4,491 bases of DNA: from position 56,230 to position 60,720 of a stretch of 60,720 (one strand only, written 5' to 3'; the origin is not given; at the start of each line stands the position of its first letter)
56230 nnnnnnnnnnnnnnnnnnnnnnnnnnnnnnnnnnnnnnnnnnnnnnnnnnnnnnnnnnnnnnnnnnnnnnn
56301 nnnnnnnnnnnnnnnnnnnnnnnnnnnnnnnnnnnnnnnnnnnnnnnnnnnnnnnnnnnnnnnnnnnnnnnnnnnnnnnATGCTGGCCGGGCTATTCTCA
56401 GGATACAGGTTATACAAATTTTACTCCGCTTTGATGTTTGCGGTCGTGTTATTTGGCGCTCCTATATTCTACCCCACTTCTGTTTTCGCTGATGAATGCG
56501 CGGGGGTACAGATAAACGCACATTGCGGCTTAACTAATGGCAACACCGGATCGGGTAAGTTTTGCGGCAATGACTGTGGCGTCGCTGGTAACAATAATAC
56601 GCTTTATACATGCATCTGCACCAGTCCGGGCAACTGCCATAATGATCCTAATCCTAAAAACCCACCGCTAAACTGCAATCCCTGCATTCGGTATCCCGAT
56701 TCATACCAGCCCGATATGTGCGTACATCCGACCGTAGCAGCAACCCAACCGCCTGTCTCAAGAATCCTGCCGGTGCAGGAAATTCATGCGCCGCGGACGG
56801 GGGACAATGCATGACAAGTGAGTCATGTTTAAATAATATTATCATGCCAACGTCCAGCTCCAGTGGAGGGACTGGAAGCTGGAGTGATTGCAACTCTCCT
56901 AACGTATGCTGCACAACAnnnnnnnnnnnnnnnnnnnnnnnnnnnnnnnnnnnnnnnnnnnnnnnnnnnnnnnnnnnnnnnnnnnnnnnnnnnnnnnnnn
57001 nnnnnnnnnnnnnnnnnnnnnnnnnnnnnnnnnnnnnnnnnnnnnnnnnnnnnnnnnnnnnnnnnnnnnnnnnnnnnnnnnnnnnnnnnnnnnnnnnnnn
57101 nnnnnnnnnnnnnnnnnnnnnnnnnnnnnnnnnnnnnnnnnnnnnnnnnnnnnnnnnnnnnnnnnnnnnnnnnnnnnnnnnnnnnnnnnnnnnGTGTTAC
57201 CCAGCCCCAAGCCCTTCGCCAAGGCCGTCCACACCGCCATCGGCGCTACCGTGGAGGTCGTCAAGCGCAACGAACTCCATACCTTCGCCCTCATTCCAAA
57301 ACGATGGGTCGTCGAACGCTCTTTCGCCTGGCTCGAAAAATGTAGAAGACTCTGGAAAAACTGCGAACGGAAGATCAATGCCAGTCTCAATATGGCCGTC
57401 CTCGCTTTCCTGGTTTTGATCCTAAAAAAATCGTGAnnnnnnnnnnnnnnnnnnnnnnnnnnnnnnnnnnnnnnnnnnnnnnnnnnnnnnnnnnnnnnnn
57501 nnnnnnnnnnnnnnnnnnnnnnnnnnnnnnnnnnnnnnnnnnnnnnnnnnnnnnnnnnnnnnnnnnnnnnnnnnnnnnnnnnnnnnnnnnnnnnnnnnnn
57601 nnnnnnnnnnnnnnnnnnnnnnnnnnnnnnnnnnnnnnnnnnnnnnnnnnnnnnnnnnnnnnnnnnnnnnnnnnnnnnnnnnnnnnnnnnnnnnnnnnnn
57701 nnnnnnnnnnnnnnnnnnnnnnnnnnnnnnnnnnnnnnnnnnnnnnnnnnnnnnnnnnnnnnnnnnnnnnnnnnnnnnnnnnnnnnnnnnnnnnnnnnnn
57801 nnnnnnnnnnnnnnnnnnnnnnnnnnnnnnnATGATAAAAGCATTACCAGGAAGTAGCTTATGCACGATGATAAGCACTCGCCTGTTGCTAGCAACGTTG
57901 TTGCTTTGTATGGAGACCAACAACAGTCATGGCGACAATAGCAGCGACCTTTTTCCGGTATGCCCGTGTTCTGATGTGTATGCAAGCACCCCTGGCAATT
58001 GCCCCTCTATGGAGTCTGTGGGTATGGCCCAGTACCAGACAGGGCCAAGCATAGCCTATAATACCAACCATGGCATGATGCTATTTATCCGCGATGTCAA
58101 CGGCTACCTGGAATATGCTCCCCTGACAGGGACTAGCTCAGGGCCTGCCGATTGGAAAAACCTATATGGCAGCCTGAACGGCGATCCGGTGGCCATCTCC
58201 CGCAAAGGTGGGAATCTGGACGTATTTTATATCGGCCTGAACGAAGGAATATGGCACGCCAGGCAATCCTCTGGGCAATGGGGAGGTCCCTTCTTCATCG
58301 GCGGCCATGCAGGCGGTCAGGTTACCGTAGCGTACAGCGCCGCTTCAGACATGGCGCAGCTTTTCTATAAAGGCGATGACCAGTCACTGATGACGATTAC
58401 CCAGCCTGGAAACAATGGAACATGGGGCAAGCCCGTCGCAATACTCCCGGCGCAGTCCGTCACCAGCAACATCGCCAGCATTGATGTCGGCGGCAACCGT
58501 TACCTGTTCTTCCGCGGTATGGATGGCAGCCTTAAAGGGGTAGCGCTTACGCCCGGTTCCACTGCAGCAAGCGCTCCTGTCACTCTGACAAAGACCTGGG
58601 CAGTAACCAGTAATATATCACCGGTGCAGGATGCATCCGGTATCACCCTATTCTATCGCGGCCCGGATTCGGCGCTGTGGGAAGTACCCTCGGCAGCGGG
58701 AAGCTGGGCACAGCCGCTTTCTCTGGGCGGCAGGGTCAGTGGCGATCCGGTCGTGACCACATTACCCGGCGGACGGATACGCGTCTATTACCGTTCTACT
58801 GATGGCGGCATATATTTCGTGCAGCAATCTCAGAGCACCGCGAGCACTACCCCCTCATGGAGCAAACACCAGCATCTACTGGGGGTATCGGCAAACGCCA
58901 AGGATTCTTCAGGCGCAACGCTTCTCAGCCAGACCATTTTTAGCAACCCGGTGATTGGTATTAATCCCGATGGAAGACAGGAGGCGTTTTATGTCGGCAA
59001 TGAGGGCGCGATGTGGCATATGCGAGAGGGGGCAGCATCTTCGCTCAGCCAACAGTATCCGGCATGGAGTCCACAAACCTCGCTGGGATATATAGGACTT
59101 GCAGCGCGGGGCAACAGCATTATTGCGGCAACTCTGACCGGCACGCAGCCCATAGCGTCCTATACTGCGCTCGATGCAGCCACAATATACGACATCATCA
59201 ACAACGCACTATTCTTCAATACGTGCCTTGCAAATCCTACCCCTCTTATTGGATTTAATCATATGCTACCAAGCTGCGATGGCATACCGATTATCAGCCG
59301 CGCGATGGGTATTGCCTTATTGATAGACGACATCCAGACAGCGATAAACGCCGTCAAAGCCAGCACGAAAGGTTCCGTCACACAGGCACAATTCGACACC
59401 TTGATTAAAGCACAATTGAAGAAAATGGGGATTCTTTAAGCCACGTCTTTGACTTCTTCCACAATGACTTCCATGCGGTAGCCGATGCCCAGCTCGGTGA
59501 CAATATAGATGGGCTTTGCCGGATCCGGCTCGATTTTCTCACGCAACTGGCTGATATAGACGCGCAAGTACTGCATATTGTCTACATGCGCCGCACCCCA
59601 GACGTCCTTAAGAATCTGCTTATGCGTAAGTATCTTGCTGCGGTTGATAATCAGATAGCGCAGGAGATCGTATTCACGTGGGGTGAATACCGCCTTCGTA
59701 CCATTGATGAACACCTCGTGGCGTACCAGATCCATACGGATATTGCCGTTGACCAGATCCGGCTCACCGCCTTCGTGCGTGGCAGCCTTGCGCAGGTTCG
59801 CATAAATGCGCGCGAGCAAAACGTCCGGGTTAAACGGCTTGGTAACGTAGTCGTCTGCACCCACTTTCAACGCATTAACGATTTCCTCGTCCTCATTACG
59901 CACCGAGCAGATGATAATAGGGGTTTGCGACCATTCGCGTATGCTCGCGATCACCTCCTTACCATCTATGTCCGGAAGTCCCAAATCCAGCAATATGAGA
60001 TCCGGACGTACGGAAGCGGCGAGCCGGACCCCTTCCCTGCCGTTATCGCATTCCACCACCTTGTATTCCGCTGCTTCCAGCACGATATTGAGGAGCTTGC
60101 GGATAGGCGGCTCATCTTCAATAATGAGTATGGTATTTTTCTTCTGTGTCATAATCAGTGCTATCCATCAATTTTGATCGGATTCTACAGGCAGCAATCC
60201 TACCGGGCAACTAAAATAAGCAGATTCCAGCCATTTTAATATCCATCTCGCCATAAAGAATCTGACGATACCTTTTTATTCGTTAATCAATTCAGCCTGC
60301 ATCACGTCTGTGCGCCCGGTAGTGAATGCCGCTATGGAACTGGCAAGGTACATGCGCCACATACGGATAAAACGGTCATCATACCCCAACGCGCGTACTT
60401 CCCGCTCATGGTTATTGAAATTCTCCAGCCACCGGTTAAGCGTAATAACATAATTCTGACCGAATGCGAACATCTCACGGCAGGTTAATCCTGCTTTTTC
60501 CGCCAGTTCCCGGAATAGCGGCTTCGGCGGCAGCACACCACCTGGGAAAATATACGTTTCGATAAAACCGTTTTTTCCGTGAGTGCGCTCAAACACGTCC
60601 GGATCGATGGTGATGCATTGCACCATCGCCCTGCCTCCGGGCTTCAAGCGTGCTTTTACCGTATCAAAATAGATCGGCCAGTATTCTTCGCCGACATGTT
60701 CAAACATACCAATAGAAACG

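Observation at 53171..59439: A two-gene module (modular Cys-rich secreted protein followed by a seven-bladed propeller) is present twice in tandem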

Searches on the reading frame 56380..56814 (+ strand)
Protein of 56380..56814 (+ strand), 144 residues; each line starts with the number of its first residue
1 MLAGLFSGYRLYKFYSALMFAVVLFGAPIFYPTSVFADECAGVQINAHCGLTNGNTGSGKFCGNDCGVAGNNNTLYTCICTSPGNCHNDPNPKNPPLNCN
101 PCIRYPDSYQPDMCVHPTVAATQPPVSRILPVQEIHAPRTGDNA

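Call 3: search_protein_families(library=pfam, proteins=[window:56380-56814:+], max_evalue=1)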
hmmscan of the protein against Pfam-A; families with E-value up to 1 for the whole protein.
window:56380-56814:+ (144 aa): 1 family
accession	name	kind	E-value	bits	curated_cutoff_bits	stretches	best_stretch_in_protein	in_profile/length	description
PF17106.10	NACHT_sigma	-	0.0064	17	27.6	1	34-63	2-32/42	Sigma domain on NACHT-NTPases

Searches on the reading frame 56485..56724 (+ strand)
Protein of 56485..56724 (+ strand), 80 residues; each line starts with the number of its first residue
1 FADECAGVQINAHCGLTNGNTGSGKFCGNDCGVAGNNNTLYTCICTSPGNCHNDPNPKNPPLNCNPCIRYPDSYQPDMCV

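Call 62: predict_structure(alignment_id=A5)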
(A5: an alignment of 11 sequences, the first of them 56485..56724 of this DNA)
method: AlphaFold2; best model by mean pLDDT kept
length: 80 residues; sequences in the alignment: 11
mean_pLDDT: 81.4   pTM: 0.67
mean pLDDT of the five models: 81.4, 80.6, 78.0, 72.9, 61.1
residues with pLDDT >= 90: 5; 70-90: 65; 50-70: 10; < 50: 0
segments of 3 or more residues with pLDDT < 50: none
pLDDT, mean of each block of 10 residues (from residue 1): 81 66 85 89 85 82 86 77
secondary structure, 60 per line:
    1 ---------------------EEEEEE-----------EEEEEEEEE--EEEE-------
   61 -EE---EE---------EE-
elements in order: E22-27 E39-47 E50-53

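Call 65: fold_search(model_id=the predicted structure, library=pdb)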
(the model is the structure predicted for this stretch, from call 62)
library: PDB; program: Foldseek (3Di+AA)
matches with E <= 10: 4; with E <= 0.001: 0
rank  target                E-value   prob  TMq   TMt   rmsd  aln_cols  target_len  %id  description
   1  1u8e_B                8.0e+00  0.01  0.19  0.04  10.2        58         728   17  HUMAN DIPEPTIDYL PEPTIDASE IV/CD26 MUTANT Y547F (released 2004-08-17)
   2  3g0d_B                9.1e+00  0.01  0.19  0.04  10.3        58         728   17  Crystal structure of dipeptidyl peptidase IV in complex with a pyrimidinedione inhibitor 2 (released 2010-02-16)
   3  2jzj_MODEL_1_A        9.7e+00  0.01  0.24  0.19   9.1        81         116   14  Structure of CrCVNH (C. richardii CVNH) (released 2008-03-25)
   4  8z4t_D                9.7e+00  0.01  0.19  0.04   7.2        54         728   13  MERS-CoV S ectodomain trimer in complex with receptor DPP4-750E (released 2025-10-22)

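Call 69: fold_search(model_id=the predicted structure, library=viral)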
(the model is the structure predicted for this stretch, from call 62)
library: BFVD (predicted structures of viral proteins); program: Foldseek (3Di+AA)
matches with E <= 10: 5; with E <= 0.001: 0
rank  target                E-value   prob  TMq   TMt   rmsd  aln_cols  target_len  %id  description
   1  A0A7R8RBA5            4.7e+00  0.01  0.21  0.12  12.0        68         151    6  (no name in the UniProt tables at hand)
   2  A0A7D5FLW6            5.8e+00  0.02  0.22  0.04  10.8        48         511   21  (no name in the UniProt tables at hand)
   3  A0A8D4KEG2            8.0e+00  0.01  0.14  0.02  11.9        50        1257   18  (no name in the UniProt tables at hand)
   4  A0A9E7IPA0            8.5e+00  0.01  0.24  0.08   4.4        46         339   15  (no name in the UniProt tables at hand)
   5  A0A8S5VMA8            8.5e+00  0.00  0.14  0.10   8.3        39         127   18  (no name in the UniProt tables at hand)

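Call 74: search_solved_structures(query=A5, max_evalue=10)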
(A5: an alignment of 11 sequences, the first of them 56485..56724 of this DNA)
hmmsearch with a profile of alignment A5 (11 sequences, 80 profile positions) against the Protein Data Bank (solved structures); distinct sequences matched with E-value up to 10: 1.
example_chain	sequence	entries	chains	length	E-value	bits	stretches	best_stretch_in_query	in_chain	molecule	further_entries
4e75_A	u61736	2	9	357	2.4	11.9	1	5-36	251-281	UDP-3-O-acylglucosamine N-acyltransferase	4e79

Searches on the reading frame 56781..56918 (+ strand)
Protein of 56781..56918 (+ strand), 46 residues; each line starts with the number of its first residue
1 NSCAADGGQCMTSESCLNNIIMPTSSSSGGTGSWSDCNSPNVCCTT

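Call 73: search_solved_structures(query=A6, max_evalue=10)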
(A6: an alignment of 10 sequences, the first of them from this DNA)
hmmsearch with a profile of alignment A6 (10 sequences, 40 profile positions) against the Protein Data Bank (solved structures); distinct sequences matched with E-value up to 10: 1.
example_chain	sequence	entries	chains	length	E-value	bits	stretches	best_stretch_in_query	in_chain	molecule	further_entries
1h5o_A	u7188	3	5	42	0.012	19.3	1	3-39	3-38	Crotamine | Crotamine Ile-19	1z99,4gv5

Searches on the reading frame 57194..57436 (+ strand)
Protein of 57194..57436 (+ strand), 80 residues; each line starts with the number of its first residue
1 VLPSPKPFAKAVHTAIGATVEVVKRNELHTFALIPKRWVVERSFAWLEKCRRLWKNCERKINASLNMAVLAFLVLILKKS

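Call 3: search_protein_families(library=pfam, proteins=[window:57194-57436:+], max_evalue=1)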
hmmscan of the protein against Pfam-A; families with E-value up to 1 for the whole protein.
window:57194-57436:+ (80 aa): 2 families
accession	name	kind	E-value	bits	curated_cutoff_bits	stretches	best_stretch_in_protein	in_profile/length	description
PF01609.27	DDE_Tnp_1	-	2.4e-08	34.4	23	1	21-75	129-198/200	Transposase DDE domain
PF13586.12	DDE_Tnp_1_2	-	1.1e-06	29.5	29.2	1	13-78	17-86/86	Transposase DDE domain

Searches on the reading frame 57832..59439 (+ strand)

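Call 3: search_protein_families(library=pfam, proteins=[window:57832-59439:+], max_evalue=1)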
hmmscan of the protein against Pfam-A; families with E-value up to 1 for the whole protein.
window:57832-59439:+ (535 aa): 2 families
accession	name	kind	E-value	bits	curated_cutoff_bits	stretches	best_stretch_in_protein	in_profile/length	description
PF03391.21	Nepo_coat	-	0.025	14.5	22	0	36-94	11-69/167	Nepovirus coat protein, central domain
PF00959.24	Phage_lysozyme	-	0.13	13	22.3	1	471-525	18-72/125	Phage lysozyme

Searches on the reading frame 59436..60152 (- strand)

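Call 25: search_protein_families(library=pfam, proteins=[window:59436-60152:-], max_evalue=0.001)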
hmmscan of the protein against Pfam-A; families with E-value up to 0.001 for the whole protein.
window:59436-60152:- (238 aa): 2 families
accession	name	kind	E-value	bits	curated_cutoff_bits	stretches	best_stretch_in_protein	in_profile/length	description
PF00072.30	Response_reg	-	1.3e-30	106.2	30.2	1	8-116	1-110/111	Response regulator receiver domain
PF00486.34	Trans_reg_C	-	3.5e-21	75.5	26.2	1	153-227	3-77/77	Transcriptional regulatory protein, C terminal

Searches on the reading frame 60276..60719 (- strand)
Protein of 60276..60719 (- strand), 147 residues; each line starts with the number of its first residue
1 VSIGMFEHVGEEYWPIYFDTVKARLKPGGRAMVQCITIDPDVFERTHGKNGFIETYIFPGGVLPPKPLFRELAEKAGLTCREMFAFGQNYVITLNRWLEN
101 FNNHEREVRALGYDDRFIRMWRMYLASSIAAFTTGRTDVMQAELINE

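Call 25: search_protein_families(library=pfam, proteins=[window:60276-60719:-], max_evalue=0.001)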
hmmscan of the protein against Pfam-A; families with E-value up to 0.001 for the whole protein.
window:60276-60719:- (147 aa): 1 family
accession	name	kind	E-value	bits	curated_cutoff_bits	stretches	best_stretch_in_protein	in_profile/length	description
PF02353.26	CMAS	-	3.1e-35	122.3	27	1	1-141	132-272/273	Mycolic acid cyclopropane synthetase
